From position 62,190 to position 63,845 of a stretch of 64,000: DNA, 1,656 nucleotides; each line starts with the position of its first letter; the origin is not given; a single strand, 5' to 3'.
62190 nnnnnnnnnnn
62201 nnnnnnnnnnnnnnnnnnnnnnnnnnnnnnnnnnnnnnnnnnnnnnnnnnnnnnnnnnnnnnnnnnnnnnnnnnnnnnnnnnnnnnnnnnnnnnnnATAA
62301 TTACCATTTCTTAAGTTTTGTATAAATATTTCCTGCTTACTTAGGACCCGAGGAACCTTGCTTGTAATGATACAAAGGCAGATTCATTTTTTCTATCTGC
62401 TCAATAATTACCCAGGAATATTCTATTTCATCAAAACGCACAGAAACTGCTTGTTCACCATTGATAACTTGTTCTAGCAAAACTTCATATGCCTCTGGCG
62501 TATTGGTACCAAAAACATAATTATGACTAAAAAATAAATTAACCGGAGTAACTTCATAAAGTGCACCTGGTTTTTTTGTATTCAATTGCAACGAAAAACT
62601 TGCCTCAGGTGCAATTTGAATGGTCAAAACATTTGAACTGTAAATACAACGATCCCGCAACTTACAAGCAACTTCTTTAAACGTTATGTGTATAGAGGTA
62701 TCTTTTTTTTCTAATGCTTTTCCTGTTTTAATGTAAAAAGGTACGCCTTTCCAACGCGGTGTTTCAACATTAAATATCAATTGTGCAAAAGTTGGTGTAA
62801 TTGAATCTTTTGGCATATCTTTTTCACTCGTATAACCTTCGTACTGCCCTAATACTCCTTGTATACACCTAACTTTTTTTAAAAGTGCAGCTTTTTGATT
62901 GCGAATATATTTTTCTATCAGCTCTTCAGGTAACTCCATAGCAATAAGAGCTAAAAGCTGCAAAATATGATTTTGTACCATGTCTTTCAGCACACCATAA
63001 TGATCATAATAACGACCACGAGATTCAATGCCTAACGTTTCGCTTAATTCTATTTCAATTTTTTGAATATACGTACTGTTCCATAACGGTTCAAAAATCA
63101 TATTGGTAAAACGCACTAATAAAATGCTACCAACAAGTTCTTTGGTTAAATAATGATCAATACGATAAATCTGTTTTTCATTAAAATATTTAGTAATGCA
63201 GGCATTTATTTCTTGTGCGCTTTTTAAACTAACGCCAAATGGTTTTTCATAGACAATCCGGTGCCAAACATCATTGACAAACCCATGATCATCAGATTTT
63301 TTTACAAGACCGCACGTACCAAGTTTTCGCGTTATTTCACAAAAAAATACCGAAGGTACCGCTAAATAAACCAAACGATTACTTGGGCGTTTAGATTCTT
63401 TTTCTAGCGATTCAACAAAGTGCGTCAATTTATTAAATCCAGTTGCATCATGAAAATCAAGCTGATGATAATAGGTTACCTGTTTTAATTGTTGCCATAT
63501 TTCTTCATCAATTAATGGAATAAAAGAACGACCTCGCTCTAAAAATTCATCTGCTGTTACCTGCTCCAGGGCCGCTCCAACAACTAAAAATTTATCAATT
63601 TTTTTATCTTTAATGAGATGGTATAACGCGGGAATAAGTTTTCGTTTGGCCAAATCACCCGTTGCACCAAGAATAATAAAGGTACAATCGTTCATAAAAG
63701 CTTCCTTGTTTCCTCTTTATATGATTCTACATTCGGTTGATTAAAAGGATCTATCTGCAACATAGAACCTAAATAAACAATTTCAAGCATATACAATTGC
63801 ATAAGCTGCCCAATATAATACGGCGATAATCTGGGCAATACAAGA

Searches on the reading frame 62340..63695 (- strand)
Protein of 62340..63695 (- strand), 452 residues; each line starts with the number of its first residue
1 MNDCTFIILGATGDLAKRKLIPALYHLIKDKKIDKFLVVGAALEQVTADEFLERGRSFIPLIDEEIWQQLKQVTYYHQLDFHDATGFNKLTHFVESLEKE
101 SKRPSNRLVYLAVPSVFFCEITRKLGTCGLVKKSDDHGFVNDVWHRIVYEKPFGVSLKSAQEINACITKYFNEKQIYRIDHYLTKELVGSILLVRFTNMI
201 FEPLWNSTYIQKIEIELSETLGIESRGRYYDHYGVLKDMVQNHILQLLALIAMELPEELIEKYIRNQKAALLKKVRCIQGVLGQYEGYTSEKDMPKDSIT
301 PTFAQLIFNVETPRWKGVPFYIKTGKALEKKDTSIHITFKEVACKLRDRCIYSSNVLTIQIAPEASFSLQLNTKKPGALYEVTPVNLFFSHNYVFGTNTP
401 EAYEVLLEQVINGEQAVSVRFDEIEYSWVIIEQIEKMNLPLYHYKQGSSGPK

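Call 14: search_protein_families(library=ncbifam, proteins=[window:62340-63695:-], max_evalue=0.00001)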
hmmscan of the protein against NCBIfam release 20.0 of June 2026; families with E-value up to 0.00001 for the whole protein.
window:62340-63695:- (452 aa): 3 families
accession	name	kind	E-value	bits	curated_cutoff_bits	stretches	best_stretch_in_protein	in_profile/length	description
TIGR00871.1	zwf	equivalog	1.2e-132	443.1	400.6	1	3-452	2-470/486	glucose-6-phosphate dehydrogenase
NF009492.0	PRK12853.1-3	equivalog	3.6e-94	316.4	428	1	5-452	11-458/472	glucose-6-phosphate dehydrogenase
NF004331.0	PRK05722.2-1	equivalog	1e-54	186.4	622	1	1-343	1-328/425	glucose-6-phosphate dehydrogenase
